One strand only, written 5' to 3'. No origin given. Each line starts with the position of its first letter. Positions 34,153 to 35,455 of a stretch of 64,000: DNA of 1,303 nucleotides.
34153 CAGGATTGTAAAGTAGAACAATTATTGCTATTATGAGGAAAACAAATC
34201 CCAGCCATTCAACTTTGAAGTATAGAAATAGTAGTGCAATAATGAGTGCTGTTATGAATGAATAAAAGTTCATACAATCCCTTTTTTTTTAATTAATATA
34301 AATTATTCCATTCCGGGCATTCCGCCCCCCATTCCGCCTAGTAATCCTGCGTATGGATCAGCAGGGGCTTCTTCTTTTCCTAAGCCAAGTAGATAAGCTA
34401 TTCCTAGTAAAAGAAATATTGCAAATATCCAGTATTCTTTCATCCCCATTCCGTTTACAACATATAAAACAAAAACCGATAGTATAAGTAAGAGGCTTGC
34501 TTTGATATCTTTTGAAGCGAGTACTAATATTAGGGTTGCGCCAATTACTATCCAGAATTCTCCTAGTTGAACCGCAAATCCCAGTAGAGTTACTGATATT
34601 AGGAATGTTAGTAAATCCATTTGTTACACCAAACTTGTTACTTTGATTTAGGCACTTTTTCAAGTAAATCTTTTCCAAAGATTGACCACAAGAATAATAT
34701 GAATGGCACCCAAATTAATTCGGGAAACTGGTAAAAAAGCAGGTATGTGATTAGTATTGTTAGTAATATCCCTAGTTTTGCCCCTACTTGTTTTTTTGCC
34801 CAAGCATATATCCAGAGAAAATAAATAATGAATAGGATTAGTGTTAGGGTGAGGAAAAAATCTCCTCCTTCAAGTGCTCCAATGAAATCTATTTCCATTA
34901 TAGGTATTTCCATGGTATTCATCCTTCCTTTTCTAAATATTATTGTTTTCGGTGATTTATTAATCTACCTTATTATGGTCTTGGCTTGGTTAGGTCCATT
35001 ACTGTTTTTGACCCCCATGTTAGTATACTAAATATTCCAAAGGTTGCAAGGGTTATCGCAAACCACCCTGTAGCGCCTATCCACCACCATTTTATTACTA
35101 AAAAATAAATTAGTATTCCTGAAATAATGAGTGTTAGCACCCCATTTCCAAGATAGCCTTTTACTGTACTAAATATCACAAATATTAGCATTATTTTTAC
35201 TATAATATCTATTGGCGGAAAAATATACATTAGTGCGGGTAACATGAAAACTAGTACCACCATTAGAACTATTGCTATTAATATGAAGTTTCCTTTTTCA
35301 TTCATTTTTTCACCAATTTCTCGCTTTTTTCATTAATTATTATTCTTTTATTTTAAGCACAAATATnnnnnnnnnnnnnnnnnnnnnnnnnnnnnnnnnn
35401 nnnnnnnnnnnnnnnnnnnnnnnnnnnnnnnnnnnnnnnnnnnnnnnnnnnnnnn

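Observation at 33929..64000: A 30-kb single-strand block built around three paralogous giant surface proteins: candidate undescribed archaeal cell-surface or host-interaction system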

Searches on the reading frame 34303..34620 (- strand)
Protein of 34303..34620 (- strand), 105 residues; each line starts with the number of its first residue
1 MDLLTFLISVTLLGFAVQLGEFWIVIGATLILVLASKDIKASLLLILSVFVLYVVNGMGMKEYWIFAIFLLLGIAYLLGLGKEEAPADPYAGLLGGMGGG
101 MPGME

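Call 5: search_protein_families(library=pfam, proteins=[window:34303-34620:-], max_evalue=0.1)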
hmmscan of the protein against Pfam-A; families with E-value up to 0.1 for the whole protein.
window:34303-34620:- (105 aa): 0 families

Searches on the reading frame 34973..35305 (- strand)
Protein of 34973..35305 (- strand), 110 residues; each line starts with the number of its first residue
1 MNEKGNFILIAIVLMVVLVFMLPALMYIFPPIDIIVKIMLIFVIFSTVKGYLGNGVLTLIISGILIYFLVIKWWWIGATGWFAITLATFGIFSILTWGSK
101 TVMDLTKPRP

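Call 5: search_protein_families(library=pfam, proteins=[window:34973-35305:-], max_evalue=0.1)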
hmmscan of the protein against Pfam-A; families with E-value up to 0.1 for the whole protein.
window:34973-35305:- (110 aa): 0 families

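Call 46: search_protein_families(library=ncbifam, proteins=[window:34973-35305:-], max_evalue=1)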
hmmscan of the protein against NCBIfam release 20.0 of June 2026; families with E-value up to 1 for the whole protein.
window:34973-35305:- (110 aa): 0 families
